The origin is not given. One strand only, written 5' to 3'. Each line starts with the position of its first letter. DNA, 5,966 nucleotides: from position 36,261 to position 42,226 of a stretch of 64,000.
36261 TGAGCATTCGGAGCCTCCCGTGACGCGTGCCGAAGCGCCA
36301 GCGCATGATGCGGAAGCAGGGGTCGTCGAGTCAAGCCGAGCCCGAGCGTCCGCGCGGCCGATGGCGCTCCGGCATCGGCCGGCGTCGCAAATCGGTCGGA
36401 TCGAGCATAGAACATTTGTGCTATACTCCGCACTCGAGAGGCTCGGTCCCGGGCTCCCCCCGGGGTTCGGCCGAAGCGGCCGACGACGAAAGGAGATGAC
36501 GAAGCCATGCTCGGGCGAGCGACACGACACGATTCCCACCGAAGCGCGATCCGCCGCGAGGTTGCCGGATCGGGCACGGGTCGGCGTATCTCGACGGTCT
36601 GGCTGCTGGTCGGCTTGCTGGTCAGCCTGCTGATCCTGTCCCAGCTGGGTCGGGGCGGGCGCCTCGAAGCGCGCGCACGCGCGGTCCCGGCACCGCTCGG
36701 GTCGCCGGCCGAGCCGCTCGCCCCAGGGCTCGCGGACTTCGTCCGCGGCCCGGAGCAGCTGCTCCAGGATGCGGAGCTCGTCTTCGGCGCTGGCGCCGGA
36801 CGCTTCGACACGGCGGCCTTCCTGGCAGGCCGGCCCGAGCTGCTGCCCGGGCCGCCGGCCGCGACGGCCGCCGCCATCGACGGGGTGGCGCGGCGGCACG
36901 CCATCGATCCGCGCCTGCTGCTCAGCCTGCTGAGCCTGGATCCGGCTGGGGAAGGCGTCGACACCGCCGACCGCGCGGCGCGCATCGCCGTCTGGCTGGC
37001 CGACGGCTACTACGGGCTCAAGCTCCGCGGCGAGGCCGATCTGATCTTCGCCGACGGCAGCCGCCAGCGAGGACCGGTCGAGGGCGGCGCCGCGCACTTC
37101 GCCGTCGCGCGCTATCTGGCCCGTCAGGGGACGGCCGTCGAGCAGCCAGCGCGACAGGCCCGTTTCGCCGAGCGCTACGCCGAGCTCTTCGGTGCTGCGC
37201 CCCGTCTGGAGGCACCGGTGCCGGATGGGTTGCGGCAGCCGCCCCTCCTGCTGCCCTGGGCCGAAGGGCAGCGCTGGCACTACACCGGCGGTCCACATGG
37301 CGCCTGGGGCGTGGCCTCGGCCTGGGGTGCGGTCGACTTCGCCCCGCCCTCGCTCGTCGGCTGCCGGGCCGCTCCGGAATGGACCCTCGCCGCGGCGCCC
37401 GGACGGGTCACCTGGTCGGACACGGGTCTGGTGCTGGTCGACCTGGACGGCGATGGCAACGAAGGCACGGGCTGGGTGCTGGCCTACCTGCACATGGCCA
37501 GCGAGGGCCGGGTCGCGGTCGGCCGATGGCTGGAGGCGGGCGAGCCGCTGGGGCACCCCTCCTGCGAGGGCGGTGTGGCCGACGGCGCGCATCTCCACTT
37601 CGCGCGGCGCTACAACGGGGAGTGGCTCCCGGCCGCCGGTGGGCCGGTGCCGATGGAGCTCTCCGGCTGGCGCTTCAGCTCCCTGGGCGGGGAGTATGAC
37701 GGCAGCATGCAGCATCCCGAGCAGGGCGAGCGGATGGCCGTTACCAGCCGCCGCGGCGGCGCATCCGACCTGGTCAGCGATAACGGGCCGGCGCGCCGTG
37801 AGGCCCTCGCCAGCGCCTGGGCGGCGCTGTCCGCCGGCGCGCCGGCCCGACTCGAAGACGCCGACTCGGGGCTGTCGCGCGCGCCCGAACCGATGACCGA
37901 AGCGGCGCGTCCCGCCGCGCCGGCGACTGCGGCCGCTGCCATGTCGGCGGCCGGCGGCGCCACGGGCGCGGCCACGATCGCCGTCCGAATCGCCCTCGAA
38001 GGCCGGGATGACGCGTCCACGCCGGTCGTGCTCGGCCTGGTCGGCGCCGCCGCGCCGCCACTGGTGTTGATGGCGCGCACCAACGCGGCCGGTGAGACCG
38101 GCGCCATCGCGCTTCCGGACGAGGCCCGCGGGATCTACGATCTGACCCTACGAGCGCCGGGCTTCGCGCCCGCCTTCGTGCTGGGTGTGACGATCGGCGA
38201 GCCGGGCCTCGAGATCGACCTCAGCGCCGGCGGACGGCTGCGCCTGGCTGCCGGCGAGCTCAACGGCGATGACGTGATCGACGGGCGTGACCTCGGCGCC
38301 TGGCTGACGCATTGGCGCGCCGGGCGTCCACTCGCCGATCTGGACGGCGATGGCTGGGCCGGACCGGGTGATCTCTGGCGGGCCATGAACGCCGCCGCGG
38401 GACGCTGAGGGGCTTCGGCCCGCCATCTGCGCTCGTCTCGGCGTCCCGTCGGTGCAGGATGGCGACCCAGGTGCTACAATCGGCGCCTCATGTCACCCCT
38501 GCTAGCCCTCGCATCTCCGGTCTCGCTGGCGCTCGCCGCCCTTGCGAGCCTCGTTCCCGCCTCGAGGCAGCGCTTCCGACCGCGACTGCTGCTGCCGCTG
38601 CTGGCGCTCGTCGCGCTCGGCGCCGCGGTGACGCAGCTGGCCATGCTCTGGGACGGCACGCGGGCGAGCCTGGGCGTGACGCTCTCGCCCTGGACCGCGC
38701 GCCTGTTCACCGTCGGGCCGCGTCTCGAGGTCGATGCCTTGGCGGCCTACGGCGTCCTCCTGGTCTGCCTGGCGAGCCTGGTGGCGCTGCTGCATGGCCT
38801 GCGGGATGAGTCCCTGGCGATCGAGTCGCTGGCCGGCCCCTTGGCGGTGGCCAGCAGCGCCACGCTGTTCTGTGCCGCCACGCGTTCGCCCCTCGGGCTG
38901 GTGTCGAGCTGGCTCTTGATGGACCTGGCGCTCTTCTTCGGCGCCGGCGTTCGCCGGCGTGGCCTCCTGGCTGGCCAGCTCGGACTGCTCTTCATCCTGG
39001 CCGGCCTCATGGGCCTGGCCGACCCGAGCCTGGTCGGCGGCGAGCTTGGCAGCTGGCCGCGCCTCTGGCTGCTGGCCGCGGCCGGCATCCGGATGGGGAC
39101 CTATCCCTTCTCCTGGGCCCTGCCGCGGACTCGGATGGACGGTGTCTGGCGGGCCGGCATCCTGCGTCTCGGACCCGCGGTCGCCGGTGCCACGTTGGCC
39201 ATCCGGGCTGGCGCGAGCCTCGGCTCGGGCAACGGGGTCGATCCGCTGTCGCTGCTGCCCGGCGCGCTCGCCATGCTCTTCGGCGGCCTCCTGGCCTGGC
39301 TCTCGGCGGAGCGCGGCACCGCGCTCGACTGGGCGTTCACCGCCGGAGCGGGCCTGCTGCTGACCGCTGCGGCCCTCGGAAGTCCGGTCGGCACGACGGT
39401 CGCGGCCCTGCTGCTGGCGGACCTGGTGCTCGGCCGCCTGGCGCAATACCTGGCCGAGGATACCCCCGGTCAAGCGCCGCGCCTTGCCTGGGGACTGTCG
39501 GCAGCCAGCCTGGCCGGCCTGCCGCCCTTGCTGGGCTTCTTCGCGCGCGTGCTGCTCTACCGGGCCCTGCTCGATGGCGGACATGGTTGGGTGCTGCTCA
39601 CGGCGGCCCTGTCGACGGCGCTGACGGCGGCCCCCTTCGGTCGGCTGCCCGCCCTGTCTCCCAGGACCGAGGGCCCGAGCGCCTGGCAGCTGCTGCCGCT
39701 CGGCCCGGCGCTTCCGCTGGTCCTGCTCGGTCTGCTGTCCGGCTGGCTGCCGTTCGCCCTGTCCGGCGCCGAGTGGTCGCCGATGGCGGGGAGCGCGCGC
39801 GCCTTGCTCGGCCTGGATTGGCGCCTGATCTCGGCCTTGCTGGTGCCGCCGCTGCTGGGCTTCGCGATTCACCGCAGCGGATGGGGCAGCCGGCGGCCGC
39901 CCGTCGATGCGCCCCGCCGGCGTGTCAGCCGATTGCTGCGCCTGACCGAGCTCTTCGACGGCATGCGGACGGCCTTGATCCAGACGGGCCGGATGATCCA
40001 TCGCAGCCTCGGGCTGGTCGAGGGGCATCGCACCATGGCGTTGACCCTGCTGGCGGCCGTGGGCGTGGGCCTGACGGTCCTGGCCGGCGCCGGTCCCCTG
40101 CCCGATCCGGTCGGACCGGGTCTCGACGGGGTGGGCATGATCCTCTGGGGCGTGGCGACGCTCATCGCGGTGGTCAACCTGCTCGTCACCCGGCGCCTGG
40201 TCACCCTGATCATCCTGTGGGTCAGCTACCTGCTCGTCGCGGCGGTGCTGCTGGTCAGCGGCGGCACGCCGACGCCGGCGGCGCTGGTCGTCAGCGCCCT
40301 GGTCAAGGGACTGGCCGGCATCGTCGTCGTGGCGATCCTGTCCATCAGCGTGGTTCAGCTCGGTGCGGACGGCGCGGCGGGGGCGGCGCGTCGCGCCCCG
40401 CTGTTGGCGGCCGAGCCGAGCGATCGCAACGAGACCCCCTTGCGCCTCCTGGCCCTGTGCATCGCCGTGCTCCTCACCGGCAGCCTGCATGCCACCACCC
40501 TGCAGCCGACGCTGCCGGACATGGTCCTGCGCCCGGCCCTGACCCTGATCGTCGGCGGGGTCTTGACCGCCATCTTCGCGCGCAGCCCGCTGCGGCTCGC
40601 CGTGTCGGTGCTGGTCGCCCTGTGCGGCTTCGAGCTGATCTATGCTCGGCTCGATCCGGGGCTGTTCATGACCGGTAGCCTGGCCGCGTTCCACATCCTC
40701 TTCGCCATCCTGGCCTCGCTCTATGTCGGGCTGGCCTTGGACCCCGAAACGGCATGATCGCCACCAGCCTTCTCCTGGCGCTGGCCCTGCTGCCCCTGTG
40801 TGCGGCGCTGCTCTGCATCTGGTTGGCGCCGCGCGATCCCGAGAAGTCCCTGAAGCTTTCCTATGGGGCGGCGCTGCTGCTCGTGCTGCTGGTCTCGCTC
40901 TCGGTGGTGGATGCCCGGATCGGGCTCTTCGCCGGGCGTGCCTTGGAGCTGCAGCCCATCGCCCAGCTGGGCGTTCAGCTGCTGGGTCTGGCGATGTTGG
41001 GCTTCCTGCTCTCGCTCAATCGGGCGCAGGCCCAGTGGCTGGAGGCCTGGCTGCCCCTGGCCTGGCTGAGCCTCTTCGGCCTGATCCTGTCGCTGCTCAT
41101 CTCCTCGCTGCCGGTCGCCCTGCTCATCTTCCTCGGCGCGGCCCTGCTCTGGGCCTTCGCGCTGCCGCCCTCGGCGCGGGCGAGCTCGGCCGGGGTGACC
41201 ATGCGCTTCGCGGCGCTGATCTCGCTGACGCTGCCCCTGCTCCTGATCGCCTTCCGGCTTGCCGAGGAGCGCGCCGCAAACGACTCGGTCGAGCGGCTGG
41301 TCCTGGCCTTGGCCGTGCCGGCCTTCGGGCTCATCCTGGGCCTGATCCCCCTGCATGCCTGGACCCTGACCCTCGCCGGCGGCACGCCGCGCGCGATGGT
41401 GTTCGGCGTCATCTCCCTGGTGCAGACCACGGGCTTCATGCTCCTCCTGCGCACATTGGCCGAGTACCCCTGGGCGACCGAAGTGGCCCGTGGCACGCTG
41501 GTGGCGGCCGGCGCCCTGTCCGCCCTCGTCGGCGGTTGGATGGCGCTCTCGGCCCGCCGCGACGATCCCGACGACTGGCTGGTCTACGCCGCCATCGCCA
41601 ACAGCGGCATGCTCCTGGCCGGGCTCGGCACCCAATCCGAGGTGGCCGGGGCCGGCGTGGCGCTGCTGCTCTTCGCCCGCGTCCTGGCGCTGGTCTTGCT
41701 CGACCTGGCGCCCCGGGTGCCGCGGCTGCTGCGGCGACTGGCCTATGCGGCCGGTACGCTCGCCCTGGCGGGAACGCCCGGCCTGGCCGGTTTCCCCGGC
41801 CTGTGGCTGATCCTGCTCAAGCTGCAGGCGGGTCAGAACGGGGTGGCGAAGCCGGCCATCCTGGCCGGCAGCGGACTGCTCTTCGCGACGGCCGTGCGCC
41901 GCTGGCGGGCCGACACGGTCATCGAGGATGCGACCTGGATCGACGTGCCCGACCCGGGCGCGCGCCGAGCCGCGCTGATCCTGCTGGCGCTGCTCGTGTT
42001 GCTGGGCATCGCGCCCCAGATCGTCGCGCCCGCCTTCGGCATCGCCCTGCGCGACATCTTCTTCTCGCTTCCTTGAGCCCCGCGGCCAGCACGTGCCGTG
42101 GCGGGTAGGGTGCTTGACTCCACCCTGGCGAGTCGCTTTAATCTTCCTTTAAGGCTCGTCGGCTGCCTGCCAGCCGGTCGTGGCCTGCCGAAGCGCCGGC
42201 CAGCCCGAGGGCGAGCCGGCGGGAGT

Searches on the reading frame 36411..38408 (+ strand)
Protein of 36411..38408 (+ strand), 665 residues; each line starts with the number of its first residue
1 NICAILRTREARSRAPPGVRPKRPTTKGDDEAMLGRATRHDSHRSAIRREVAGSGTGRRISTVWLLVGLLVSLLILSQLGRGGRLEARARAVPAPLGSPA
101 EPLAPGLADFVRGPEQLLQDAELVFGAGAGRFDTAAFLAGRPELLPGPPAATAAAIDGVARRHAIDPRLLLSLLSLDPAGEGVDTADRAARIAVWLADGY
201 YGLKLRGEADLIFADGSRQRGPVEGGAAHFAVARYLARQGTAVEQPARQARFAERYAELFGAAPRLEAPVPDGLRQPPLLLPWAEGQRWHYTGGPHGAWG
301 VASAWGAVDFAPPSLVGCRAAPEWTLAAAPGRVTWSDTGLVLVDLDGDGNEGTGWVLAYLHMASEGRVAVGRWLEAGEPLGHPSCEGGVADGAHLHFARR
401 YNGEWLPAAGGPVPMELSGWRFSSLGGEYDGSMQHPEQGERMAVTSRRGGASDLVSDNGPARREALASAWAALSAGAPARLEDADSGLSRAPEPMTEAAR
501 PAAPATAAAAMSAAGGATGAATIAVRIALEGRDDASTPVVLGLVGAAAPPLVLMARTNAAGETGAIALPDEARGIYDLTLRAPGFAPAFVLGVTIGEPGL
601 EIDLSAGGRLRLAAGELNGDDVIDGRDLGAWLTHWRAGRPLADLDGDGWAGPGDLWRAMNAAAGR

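Call 27: search_protein_families(library=pfam, proteins=[window:36411-38408:+], max_evalue=0.0001)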
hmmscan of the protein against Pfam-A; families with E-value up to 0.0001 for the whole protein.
window:36411-38408:+ (665 aa): 1 family
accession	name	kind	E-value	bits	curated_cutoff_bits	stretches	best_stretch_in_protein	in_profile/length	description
PF01551.29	Peptidase_M23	-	4.4e-05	24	28.7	1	327-404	18-92/96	Peptidase family M23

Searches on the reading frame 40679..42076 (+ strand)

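Call 27: search_protein_families(library=pfam, proteins=[window:40679-42076:+], max_evalue=0.0001)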
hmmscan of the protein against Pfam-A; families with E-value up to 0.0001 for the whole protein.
window:40679-42076:+ (465 aa): 1 family
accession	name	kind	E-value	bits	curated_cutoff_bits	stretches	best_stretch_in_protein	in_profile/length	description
PF00361.26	Proton_antipo_M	-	1.3e-06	28.3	21.5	1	200-337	76-213/294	NADH:quinone oxidoreductase/Mrp antiporter, TM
